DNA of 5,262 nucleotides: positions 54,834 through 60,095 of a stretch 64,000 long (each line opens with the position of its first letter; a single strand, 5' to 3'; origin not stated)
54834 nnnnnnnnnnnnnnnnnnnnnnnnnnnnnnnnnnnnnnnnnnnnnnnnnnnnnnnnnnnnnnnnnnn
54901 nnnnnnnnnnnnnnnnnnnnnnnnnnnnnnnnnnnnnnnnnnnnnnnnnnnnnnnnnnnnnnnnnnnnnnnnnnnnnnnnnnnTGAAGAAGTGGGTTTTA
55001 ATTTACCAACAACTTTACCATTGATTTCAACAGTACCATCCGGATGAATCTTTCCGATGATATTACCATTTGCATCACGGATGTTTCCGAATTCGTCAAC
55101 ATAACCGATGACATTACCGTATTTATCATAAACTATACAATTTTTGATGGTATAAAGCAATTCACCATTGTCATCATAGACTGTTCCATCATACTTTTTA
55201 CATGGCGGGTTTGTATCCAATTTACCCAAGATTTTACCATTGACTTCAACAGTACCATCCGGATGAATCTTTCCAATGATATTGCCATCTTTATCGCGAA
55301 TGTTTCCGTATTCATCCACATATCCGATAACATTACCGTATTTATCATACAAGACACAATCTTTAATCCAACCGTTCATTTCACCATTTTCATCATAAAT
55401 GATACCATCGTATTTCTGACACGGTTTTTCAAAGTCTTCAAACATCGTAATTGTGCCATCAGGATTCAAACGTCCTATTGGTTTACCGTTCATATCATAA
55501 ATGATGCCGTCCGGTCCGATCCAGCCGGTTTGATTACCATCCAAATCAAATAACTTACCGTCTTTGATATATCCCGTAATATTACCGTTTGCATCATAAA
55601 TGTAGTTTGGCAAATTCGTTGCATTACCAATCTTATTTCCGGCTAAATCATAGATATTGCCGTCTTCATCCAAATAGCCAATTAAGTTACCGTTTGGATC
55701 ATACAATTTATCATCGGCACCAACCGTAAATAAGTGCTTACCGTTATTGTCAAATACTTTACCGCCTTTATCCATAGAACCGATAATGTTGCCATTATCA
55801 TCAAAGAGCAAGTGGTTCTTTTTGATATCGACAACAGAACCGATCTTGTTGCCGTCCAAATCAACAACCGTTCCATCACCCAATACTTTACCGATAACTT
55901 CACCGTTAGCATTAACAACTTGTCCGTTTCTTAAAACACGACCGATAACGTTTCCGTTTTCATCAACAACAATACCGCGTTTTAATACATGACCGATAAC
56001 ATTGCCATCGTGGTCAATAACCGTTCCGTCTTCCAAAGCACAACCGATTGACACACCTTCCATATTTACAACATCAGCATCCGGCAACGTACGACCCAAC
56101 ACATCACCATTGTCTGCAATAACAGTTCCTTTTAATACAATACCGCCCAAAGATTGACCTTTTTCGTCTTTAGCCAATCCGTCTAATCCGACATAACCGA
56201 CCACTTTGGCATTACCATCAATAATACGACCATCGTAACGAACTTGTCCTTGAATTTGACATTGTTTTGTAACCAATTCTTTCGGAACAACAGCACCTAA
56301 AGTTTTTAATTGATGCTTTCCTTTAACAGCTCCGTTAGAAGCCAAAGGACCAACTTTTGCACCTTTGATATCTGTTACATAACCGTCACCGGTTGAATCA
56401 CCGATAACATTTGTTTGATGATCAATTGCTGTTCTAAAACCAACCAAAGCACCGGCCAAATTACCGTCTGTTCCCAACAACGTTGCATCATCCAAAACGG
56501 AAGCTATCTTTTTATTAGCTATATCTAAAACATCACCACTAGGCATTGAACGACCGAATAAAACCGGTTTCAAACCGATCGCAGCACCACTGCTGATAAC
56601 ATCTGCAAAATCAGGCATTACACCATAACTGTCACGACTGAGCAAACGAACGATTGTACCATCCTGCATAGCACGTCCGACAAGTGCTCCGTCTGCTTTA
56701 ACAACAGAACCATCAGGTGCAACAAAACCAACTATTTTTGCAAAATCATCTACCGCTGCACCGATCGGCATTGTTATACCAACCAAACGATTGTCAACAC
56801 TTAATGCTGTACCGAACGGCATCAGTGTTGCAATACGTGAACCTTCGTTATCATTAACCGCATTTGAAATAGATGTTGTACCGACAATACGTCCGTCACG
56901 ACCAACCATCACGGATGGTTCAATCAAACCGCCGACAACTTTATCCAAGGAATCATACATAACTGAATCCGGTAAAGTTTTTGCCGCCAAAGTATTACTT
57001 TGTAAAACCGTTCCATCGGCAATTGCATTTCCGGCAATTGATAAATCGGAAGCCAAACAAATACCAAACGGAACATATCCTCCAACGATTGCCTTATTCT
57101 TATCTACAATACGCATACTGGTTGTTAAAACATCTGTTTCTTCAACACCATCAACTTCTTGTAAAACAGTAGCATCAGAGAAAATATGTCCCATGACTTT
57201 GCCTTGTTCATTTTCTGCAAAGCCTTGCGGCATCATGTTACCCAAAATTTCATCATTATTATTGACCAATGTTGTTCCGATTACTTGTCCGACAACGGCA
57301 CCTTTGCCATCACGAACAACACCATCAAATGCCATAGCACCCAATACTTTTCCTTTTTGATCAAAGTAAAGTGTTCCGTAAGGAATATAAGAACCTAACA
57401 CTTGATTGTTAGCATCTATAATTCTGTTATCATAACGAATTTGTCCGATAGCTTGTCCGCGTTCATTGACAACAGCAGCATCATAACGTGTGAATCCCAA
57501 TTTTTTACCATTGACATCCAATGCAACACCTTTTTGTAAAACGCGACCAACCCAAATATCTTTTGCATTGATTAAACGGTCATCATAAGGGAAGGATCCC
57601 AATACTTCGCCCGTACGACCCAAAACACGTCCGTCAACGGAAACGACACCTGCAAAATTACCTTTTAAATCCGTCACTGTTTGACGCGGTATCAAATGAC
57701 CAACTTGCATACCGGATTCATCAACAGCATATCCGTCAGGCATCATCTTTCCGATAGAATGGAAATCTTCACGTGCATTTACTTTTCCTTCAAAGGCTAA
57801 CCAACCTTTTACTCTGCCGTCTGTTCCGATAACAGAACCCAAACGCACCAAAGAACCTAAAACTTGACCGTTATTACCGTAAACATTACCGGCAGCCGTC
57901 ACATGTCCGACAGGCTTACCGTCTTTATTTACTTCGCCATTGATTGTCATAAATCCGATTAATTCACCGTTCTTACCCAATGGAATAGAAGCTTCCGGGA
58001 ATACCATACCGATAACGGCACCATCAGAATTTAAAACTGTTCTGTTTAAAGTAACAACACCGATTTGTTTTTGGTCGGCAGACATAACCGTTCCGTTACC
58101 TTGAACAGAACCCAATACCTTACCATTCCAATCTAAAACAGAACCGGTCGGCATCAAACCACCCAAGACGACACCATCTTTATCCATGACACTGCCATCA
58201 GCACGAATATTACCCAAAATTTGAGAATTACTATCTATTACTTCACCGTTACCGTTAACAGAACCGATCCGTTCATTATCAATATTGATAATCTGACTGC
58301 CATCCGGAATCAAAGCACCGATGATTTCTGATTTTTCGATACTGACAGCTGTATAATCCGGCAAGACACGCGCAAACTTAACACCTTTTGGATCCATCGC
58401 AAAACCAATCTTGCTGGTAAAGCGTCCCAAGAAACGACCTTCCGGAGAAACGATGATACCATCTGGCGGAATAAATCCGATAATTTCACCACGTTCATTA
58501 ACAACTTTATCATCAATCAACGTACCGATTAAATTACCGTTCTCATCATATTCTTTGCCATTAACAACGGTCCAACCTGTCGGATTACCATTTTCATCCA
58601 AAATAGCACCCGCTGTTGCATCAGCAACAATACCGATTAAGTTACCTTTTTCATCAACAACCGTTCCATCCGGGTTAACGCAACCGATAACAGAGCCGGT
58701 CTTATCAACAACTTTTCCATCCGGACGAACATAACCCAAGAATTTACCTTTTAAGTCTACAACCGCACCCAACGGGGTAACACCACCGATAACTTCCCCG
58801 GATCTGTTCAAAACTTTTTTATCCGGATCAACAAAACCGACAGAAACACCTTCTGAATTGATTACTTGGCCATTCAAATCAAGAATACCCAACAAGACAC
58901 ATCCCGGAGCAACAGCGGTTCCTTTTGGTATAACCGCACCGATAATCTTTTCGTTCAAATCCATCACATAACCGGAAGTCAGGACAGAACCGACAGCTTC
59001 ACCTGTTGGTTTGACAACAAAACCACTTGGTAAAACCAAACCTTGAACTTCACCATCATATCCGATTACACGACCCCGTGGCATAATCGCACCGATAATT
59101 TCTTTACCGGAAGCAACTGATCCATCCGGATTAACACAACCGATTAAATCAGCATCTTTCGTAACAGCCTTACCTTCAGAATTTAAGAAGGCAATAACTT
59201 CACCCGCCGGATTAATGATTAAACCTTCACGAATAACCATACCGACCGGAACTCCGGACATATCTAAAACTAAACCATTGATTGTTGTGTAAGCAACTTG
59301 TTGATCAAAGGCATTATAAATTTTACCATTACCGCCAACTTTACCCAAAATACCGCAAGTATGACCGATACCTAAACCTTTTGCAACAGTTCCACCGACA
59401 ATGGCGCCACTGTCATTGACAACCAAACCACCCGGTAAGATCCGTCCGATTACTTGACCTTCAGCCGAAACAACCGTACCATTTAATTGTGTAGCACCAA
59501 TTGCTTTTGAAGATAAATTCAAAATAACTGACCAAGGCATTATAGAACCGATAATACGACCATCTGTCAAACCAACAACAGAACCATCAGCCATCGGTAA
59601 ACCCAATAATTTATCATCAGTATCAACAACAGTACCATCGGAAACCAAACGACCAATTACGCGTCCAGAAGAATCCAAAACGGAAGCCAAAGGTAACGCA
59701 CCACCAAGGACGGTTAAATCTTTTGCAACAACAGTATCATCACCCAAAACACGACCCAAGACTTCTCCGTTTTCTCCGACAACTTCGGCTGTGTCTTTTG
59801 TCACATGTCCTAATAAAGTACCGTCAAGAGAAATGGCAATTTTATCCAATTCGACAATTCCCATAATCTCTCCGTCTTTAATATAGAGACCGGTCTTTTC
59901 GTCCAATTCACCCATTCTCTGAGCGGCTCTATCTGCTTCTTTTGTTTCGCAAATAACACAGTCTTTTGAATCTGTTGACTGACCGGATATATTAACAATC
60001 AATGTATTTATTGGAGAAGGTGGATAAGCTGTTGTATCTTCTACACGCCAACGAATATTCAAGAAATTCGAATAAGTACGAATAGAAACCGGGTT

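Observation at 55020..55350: Near-identical about 215-bp direct duplication (Cys-containing 70-aa block) inside the virB10 repeat region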

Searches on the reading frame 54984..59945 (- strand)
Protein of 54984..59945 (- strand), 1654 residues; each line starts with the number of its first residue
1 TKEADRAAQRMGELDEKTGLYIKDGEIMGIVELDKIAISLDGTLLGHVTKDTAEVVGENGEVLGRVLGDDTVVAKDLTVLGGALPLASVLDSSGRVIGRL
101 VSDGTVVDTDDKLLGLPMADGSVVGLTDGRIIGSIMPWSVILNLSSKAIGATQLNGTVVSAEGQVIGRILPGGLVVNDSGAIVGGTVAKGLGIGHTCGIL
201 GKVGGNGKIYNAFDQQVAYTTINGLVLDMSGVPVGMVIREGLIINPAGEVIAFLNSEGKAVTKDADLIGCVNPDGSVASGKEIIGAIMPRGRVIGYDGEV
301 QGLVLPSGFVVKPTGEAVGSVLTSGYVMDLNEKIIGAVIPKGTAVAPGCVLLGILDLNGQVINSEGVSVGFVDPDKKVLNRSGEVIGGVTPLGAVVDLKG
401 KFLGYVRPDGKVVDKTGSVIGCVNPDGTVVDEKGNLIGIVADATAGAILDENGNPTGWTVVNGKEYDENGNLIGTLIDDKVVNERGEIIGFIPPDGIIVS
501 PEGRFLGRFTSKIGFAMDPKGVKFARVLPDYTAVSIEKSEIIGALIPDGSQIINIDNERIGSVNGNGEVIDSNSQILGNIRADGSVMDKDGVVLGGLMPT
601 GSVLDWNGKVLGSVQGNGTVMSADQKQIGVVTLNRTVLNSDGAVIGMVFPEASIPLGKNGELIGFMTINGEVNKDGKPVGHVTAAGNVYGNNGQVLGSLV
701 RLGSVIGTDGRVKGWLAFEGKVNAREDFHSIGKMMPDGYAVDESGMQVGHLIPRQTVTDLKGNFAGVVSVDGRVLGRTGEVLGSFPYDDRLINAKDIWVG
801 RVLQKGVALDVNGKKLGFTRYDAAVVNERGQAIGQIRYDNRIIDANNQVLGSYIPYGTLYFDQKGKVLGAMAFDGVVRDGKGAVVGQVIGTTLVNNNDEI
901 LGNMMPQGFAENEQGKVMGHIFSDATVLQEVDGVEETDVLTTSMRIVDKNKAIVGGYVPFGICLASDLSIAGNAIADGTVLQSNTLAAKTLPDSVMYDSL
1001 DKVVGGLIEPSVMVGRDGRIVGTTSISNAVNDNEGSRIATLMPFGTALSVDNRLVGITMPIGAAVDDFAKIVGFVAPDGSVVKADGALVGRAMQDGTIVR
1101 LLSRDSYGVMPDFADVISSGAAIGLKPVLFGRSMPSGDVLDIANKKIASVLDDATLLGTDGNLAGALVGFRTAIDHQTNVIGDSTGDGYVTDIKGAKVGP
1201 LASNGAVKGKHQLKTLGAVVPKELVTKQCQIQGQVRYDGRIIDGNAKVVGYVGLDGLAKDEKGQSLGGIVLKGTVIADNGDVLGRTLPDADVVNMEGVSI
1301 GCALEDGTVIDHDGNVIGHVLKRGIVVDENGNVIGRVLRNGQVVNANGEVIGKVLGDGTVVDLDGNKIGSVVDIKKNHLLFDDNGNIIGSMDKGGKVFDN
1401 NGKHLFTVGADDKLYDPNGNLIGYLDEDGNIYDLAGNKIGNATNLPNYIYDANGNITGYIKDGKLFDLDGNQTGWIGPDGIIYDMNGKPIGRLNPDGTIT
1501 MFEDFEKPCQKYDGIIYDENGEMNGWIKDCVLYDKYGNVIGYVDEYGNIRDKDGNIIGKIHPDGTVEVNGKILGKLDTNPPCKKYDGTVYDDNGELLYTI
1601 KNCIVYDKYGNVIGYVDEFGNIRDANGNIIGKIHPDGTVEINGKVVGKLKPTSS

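Call 63: search_solved_structures(query=window:54984-59945:-, max_evalue=0.01)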
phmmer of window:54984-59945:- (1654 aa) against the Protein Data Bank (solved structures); distinct sequences matched with E-value up to 0.01: 2.
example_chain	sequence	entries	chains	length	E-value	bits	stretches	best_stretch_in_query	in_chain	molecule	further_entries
9c39_F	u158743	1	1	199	0.0019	18.6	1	439-523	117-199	gp119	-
9mt4_F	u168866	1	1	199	0.0073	16.7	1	437-523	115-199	Tail terminator protein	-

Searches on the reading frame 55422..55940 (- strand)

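Call 19: search_protein_families(library=pfam, proteins=[window:55422-55940:-], max_evalue=0.1)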
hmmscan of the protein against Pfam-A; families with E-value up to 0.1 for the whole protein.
window:55422-55940:- (173 aa): 7 families
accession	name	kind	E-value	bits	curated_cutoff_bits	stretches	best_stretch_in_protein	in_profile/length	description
PF21785.3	Bflower_2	-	1.9e-21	76.5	38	3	39-107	15-80/112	5-fold beta-flower protein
PF21784.3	Bflower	-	1.5e-17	64.5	25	2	113-158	2-47/116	4-fold beta flower protein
PF12396.14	DUF3659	-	4.8e-15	55.6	24.8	2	113-159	13-56/61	Protein of unknown function (DUF3659)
PF05593.20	RHS_repeat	-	1.6e-07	31.9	22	1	80-125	1-31/38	RHS Repeat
PF15535.12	Ntox37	-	0.0041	18.1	27.8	0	72-103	16-48/78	Bacterial toxin 37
PF07661.19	MORN_2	-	0.0045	17.5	29.6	0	78-87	6-15/22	MORN repeat variant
PF18342.7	LytB_SH3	-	0.017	15.6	25.8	0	114-134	14-34/67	Endo-beta-N-acetylglucosaminidase LytB SH3 domain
